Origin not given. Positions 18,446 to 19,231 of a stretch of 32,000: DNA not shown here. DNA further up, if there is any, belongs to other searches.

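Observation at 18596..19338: Complete type III toxin-antitoxin (ToxIN/AbiQ-like) cassette inside the lysogeny module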

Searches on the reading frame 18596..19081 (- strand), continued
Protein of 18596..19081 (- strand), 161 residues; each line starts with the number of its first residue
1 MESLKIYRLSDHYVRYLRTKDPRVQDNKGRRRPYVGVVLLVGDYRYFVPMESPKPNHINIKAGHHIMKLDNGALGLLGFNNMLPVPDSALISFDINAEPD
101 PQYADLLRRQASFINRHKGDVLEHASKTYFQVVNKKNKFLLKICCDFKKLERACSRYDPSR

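Call 33: find_encoding_contigs(protein=P0011, flank=6000, max_places=3)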
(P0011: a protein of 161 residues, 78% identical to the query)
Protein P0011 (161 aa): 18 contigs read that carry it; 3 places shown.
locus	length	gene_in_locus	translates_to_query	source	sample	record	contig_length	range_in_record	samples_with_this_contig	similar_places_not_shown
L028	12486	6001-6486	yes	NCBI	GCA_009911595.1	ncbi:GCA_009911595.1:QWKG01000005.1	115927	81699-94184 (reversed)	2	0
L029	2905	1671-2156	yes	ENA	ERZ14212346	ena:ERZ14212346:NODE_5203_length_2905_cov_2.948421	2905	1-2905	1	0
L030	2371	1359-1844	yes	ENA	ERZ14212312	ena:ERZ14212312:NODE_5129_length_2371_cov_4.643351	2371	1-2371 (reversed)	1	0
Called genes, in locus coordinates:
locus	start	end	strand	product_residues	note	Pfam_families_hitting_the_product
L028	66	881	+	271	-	-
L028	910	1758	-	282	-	PF02311:AraC_binding, PF00165:HTH_AraC (weak), PF12833:HTH_18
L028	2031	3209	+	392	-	PF01053:Cys_Met_Meta_PP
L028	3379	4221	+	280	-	PF01678:DAP_epimerase, PF26317:CntK_N (faint), PF01678:DAP_epimerase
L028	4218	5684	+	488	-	PF01225:Mur_ligase, PF08245:Mur_ligase_M, PF02875:Mur_ligase_C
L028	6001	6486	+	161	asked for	PF13958:ToxN_toxin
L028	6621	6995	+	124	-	PF00392:GntR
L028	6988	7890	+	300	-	PF00005:ABC_tran, PF13304:AAA_21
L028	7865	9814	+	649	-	-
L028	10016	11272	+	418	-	PF00108:Thiolase_N, PF00109:ketoacyl-synt (faint), PF22691:Thiolase_C_1 (faint), PF08541:ACP_syn_III_C (faint), PF02803:Thiolase_C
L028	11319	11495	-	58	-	PF07878:RHH_5 (weak)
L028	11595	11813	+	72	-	PF13560:HTH_31 (faint)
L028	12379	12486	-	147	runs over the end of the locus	PF00383:dCMP_cyt_deam_1, PF14437:MafB19-deam, PF14439:Bd3614-deam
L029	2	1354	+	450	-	?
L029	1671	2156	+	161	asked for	PF13958:ToxN_toxin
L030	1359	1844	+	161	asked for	PF13958:ToxN_toxin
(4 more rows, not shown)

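Call 34: find_encoding_contigs(protein=P0015, flank=5000, max_places=2)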
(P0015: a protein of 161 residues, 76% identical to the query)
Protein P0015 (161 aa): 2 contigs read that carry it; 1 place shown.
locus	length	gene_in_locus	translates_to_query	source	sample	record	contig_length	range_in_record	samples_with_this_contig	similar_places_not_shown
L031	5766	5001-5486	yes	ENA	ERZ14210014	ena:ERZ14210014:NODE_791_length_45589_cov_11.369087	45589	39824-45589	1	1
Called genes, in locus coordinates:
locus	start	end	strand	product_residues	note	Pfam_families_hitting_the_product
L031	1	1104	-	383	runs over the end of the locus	-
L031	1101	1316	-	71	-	PF08273:Zn_Ribbon_Prim (weak)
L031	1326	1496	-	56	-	-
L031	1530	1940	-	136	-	-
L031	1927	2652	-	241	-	-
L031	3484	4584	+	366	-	PF06114:Peptidase_M78, PF12773:DZR (faint)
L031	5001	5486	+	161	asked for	PF13958:ToxN_toxin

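Call 35: find_encoding_contigs(protein=P0064, flank=5000, max_places=2)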
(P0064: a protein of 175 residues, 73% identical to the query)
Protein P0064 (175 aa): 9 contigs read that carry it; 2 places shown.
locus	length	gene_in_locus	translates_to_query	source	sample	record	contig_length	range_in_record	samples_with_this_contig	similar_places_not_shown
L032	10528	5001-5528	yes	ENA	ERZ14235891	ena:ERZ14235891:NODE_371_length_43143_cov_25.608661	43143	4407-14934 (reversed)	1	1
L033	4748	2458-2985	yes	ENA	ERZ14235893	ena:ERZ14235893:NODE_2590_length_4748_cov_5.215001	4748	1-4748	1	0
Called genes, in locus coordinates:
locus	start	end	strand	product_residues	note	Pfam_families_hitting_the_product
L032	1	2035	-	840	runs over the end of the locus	PF00176:SNF2-rel_dom (weak), PF01555:N6_N4_Mtase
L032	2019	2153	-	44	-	-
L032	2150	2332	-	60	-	-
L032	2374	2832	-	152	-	-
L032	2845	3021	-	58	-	-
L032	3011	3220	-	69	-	PF12728:HTH_17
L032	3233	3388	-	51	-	-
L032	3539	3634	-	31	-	-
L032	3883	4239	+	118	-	PF01381:HTH_3, PF04545:Sigma70_r4 (faint), PF12844:HTH_19, PF13412:HTH_24 (weak), PF13443:HTH_26, PF13560:HTH_31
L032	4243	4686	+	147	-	PF06114:Peptidase_M78 (weak)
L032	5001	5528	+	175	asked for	PF13958:ToxN_toxin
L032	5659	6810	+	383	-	PF14659:Phage_int_SAM_3, PF00589:Phage_integrase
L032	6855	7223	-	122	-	-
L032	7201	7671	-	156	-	PF13274:SocA_Panacea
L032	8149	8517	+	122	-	PF08769:Spo0A_C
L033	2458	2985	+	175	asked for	PF13958:ToxN_toxin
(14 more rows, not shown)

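Call 36: find_encoding_contigs(protein=P0115, flank=5000, max_places=2)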
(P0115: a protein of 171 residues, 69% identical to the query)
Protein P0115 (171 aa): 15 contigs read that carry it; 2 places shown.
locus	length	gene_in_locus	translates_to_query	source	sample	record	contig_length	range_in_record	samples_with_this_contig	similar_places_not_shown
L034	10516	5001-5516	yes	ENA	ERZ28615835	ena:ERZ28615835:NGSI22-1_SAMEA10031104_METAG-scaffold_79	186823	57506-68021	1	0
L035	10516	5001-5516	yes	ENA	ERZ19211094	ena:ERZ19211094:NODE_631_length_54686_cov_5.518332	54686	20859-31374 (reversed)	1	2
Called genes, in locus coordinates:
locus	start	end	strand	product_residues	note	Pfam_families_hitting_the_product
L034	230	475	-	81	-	-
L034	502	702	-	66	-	-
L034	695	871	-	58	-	-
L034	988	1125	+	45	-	-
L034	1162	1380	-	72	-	-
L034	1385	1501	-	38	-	-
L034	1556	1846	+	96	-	-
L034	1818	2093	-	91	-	-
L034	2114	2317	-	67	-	-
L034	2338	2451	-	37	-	-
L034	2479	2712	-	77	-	PF13443:HTH_26 (weak), PF01381:HTH_3 (weak)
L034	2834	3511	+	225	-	PF01381:HTH_3, PF13443:HTH_26 (weak), PF13560:HTH_31, PF00717:Peptidase_S24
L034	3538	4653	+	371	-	-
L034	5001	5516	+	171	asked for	PF13958:ToxN_toxin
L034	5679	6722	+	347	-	PF13495:Phage_int_SAM_4 (weak), PF14659:Phage_int_SAM_3, PF22022:Phage_int_M (weak), PF02899:Phage_int_SAM_1 (faint), PF00589:Phage_integrase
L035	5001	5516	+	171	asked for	PF13958:ToxN_toxin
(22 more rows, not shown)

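Call 37: find_encoding_contigs(protein=P0050, flank=5000, max_places=2)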
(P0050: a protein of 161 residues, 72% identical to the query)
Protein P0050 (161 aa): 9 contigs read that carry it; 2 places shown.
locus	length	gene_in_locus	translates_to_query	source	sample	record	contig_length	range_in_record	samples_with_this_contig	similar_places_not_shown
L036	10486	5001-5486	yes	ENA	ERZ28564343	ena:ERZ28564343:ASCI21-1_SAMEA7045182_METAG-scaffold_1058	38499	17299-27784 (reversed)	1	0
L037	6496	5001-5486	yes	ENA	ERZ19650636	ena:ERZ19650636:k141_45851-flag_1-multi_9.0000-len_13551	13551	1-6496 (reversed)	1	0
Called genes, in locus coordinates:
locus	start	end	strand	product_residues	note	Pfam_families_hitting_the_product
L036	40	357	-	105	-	-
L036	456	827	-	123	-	PF12844:HTH_19 (weak), PF13560:HTH_31 (weak), PF01381:HTH_3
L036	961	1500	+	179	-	PF13274:SocA_Panacea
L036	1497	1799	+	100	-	-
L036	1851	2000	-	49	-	-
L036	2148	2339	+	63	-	-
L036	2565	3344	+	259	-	-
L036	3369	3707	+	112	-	-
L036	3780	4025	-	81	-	-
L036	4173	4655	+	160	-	PF12844:HTH_19 (weak), PF13560:HTH_31 (faint), PF01381:HTH_3, PF13443:HTH_26 (weak)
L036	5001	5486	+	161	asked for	PF13958:ToxN_toxin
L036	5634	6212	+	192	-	PF06114:Peptidase_M78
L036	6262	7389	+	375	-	PF14659:Phage_int_SAM_3, PF00589:Phage_integrase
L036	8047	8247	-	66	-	PF16945:Phage_r1t_holin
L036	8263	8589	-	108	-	-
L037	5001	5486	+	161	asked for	PF13958:ToxN_toxin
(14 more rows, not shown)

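Call 41: search_dna_similar(query=window:18596-19081:-, collection=plasmids, mode=protein, max_rows=40)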
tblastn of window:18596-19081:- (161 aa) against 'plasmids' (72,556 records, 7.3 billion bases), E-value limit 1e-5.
Records with a match: 242; places in all: 244; records where one place covers at least 80% of the query: 211.
Best place of each record, by identity: <60% 242.
By first word of the organism name: Escherichia 55; Bacillus 43; Staphylococcus 39; Enterococcus 35; Salmonella 12; Enterobacter 10; Clostridium 7; Klebsiella 7; Lactococcus 5; Haemophilus 3; and 18 more.
By predicted mobility (MOB-suite, as given by PLSDB): mobilizable 108; conjugative 86; non-mobilizable 48.
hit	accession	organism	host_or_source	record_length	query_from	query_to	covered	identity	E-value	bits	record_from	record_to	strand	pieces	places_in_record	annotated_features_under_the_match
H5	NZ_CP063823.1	Clostridium botulinum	Ham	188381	4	157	96%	39.9%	8e-27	112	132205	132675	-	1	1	type III toxin-antitoxin system ToxN/AbiQ family toxin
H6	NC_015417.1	Clostridium botulinum BKT015925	-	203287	4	157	96%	39.9%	4e-26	110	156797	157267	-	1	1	type III toxin-antitoxin system ToxN/AbiQ family toxin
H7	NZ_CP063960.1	Clostridium botulinum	Bovine,feces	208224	4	157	96%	39.9%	4e-26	109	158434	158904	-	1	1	type III toxin-antitoxin system ToxN/AbiQ family toxin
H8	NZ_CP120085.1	Staphylococcus haemolyticus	Canis lupus familiaris,cell ...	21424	2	152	94%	39.6%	4e-15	104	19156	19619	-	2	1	type III toxin-antitoxin system ToxN/AbiQ family toxin (x2)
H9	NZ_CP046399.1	Bacillus sp. A260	single cell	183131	4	157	96%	38.6%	3e-22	99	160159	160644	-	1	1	type III toxin-antitoxin system ToxN/AbiQ family toxin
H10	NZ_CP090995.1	Staphylococcus epidermidis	Homo sapiens,skin swab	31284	2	152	94%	39.1%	3e-22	99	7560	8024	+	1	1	type III toxin-antitoxin system ToxN/AbiQ family toxin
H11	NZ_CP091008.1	Staphylococcus epidermidis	Homo sapiens,skin swab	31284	2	152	94%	39.1%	3e-22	99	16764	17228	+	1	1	type III toxin-antitoxin system ToxN/AbiQ family toxin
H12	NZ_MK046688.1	Staphylococcus epidermidis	Homo sapiens,Neck/Axilla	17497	2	152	94%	39.1%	7e-22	98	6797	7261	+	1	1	type III toxin-antitoxin system ToxN/AbiQ family toxin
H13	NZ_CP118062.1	Staphylococcus haemolyticus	Homo sapiens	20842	2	152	94%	39.1%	7e-22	98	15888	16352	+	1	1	type III toxin-antitoxin system ToxN/AbiQ family toxin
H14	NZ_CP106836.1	Staphylococcus epidermidis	Homo sapiens,skin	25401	2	152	94%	39.1%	7e-22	98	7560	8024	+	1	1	type III toxin-antitoxin system ToxN/AbiQ family toxin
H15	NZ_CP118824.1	Staphylococcus epidermidis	Camelus dromedarius,Bactrial agar ...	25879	2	152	94%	39.1%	7e-22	98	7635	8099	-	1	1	type III toxin-antitoxin system ToxN/AbiQ family toxin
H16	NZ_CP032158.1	Staphylococcus warneri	cell culture,Laboratory contaminant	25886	2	152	94%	39.1%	7e-22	98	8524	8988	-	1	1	type III toxin-antitoxin system ToxN/AbiQ family toxin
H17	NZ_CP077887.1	Staphylococcus aureus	Homo sapiens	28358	2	152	94%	39.1%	7e-22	98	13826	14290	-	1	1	type III toxin-antitoxin system ToxN/AbiQ family toxin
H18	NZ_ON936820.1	Staphylococcus aureus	-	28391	2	152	94%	39.1%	7e-22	98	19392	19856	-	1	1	type III toxin-antitoxin system ToxN/AbiQ family toxin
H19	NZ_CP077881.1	Staphylococcus aureus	Homo sapiens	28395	2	152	94%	39.1%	7e-22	98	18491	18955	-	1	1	type III toxin-antitoxin system ToxN/AbiQ family toxin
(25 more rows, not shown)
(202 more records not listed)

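Call 43: get_annotated_region(hit=H9, flank=700)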
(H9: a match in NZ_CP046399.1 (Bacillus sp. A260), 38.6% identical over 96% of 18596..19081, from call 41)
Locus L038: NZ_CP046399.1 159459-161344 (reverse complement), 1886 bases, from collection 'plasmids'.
description: Bacillus sp. A260 plasmid unnamed11, complete sequence
organism: Bacillus sp. A260 (NCBI taxid 2660750)
taxonomy: Bacteria; Bacillota; Bacilli; Bacillales; Bacillaceae; Bacillus; Bacillus sp. A260
host: -; source: single cell; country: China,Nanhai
typing (MOB-suite, as given by PLSDB): conjugative; replicon rep_cluster_166; relaxase MOBP; mating-pair formation MPF_T
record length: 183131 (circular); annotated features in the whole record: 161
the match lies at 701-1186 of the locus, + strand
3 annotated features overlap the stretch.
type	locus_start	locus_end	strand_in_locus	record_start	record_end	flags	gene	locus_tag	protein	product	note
CDS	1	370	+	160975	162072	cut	-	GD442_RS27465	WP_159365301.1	DUF3991 and TOPRIM domain-containing protein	GO:0006260 - DNA replication [Evidence IEA]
CDS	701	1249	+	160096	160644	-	-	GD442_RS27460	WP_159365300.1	type III toxin-antitoxin system ToxN/AbiQ family toxin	-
CDS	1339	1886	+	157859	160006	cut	-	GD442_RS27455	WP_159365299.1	type IA DNA topoisomerase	GO:0006265 - DNA topological change [Evidence IEA]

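Call 44: get_annotated_region(hit=H5, flank=700)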
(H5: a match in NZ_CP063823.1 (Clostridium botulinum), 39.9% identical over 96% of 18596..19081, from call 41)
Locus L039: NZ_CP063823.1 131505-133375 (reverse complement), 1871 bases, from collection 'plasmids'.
description: Clostridium botulinum strain 1873 plasmid p1, complete sequence
organism: Clostridium botulinum (NCBI taxid 1491)
taxonomy: Bacteria; Bacillota; Clostridia; Eubacteriales; Clostridiaceae; Clostridium; Clostridium botulinum
host: -; source: Ham; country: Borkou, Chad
typing (MOB-suite, as given by PLSDB): non-mobilizable
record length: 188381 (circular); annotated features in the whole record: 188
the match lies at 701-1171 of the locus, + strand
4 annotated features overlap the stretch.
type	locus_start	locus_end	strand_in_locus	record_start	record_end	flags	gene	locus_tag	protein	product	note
CDS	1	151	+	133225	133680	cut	-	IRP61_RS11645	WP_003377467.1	hypothetical protein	-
CDS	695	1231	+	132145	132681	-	-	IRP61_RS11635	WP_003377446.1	type III toxin-antitoxin system ToxN/AbiQ family toxin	-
CDS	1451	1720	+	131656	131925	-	-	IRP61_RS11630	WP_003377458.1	hypothetical protein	-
CDS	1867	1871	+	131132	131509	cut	-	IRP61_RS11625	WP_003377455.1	hypothetical protein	-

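Call 45: get_annotated_region(hit=H10, flank=700)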
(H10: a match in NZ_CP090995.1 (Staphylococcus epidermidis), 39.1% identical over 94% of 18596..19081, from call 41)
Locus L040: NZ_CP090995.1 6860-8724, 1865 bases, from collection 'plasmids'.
description: Staphylococcus epidermidis strain BC1190 plasmid pSEBC1190-2, complete sequence
organism: Staphylococcus epidermidis (NCBI taxid 1282)
taxonomy: Bacteria; Bacillota; Bacilli; Bacillales; Staphylococcaceae; Staphylococcus; Staphylococcus epidermidis
host: -; source: Homo sapiens,skin swab; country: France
typing (MOB-suite, as given by PLSDB): mobilizable; replicon rep_cluster_1110,rep_cluster_2341; relaxase MOBV
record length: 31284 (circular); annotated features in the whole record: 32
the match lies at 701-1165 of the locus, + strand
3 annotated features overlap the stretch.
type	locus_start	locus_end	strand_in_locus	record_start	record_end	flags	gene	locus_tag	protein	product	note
CDS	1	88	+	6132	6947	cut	-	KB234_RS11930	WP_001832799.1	hypothetical protein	-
CDS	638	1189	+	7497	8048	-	-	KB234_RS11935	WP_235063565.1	type III toxin-antitoxin system ToxN/AbiQ family toxin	-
CDS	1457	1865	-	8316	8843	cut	-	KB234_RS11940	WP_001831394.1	GNAT family protein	-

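Call 46: get_annotated_region(hit=H1, flank=700)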
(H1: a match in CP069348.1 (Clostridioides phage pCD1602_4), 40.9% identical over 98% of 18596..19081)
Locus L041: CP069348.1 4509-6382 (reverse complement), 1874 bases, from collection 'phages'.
description: Clostridioides phage pCD1602_4, complete sequence.
organism: Clostridioides phage pCD1602_4 (NCBI taxid 2801346)
taxonomy: Viruses; Duplodnaviria; Heunggongvirae; Uroviricota; Caudoviricetes
host: -; source: water; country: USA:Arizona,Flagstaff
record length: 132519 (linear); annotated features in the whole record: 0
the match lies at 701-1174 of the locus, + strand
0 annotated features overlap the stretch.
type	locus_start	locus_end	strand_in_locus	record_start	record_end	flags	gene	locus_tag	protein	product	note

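Call 47: get_annotated_region(hit=H3, flank=3000)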
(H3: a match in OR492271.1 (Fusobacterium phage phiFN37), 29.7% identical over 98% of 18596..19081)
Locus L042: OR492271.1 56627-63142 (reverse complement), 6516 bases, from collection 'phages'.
description: Fusobacterium phage phiFN37, complete genome.
organism: Fusobacterium phage phiFN37 (NCBI taxid 3079567)
taxonomy: Viruses
host: Fusobacterium necrophorum subsp. necrophorum strain FN37; source: -; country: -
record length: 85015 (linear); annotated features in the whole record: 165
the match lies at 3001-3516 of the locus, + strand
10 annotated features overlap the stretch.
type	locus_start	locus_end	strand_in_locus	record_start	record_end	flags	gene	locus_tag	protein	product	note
CDS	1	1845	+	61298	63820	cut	-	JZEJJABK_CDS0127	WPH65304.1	minor head protein and DNA pilot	head and packaging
CDS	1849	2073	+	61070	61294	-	-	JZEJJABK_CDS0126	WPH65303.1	hypothetical protein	unknown function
CDS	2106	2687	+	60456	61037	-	-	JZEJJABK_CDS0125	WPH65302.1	tail completion or Neck1 protein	connector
CDS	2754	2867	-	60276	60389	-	-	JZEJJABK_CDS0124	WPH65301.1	hypothetical protein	unknown function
CDS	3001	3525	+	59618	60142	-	-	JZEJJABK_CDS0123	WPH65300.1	type III toxin-antitoxin system ToxN/AbiQ family toxin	toxin-antitoxin system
CDS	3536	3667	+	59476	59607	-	-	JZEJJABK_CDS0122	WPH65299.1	hypothetical protein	unknown function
CDS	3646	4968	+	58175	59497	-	-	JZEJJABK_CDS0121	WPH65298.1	hypothetical protein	unknown function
CDS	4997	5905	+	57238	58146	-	-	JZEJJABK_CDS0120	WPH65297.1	hypothetical protein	unknown function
CDS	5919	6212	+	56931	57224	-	-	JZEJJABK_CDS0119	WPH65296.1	hypothetical protein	unknown function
CDS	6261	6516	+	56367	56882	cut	-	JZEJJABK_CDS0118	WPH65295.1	hypothetical protein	unknown function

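Call 59: search_protein_families(library=phrogs, proteins=[window:18596-19081:-], max_evalue=0.001)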
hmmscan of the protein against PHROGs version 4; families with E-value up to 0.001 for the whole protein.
window:18596-19081:- (161 aa): 2 families
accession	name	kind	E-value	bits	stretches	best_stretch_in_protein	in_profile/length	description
phrog_9764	-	unknown function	6.4e-40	137.9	1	1-158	1-164/170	-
phrog_24974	-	unknown function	6.6e-07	30.4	1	1-54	1-60/76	-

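Call 64: find_related_loci(query=A3, collection=viral_contigs, flank=3500)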
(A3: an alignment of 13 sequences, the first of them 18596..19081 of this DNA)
Query A3 (161 aa) in viral_contigs; peptide patterns used: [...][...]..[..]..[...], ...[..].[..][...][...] (x = any residue, [..] = any of these).
134 stretches matched a pattern; 99 encode a relative of the query (tblastn E <= 1e-3); the best 80 are kept; 80 distinct loci.
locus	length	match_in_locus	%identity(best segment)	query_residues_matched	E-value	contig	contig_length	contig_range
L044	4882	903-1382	76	1-160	2e-82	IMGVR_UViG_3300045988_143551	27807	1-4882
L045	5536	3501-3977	74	1-159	7e-81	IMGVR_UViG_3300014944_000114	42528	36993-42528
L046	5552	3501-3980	73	1-160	9e-80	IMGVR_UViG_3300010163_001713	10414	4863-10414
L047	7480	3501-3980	73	1-160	6e-79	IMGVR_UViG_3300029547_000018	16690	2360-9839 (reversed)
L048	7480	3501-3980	71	1-160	9e-79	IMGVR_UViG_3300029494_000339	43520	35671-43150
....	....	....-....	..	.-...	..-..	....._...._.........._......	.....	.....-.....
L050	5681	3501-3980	70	1-160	2e-78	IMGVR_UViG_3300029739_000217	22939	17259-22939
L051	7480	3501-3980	66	1-160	6e-74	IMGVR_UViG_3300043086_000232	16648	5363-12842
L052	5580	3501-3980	66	1-160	6e-74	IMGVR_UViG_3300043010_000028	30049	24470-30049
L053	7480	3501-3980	65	1-160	9e-70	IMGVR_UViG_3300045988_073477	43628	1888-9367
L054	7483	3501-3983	64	1-161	2e-69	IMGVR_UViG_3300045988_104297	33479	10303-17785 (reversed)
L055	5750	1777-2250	65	1-158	2e-68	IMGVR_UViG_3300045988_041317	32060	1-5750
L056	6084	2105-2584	64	1-160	3e-67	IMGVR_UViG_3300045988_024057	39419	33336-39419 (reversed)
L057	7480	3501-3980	64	1-160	3e-67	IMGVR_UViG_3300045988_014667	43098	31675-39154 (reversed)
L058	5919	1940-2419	64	1-160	4e-67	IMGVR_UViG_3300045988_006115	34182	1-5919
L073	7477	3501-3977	64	1-159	3e-60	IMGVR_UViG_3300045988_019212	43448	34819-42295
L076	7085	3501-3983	61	1-161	4e-58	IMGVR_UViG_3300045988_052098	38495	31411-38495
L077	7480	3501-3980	59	1-160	4e-55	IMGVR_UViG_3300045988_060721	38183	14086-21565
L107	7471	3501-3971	54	1-157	1e-54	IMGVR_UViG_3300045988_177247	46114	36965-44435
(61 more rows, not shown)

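Call 74: search_protein_families(library=pfam, proteins=[L077:4326-5027:-, L077:4497-5111:+, L057:4277-5197:+, L057:4313-5032:-, L107:4030-5802:-, L073:4305-5015:-, L073:4515-5087:+, L054:4275-4910:-, L054:4344-4922:+, L044:1472-4792:-], max_evalue=0.001)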
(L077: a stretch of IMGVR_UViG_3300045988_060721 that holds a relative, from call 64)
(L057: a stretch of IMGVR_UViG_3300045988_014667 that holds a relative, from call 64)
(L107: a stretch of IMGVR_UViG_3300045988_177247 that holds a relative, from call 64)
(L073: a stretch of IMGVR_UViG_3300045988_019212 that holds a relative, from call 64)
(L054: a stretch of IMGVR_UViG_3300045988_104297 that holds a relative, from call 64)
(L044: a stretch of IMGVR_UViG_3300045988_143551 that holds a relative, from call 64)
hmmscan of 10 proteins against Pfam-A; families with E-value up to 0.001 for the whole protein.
L077:4326-5027:- (233 aa): 0 families

L077:4497-5111:+ (204 aa): 0 families

L057:4277-5197:+ (306 aa): 0 families

L057:4313-5032:- (239 aa): 1 family
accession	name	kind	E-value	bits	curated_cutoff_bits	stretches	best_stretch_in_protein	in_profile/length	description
PF01510.30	Amidase_2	-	5.4e-23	82.2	26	1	27-159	4-131/131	N-acetylmuramoyl-L-alanine amidase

L107:4030-5802:- (590 aa): 2 families
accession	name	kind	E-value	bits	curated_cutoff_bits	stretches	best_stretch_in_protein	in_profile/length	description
PF04471.18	Mrr_cat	-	1.1e-11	45.3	21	1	419-524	8-107/115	Restriction endonuclease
PF04434.22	SWIM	-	0.00093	19.1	19.6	0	165-187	14-36/38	SWIM zinc finger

L073:4305-5015:- (236 aa): 1 family
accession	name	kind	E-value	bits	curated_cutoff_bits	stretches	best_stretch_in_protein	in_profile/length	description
PF01510.30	Amidase_2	-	2.5e-23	83.3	26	1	24-156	4-131/131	N-acetylmuramoyl-L-alanine amidase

L073:4515-5087:+ (190 aa): 0 families

L054:4275-4910:- (211 aa): 0 families

L054:4344-4922:+ (192 aa): 1 family
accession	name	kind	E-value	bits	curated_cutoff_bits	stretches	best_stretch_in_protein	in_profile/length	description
PF13443.12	HTH_26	-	0.00053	20.6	22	1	23-76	7-60/63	Cro/C1-type HTH DNA-binding domain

L044:1472-4792:- (1106 aa): 0 families
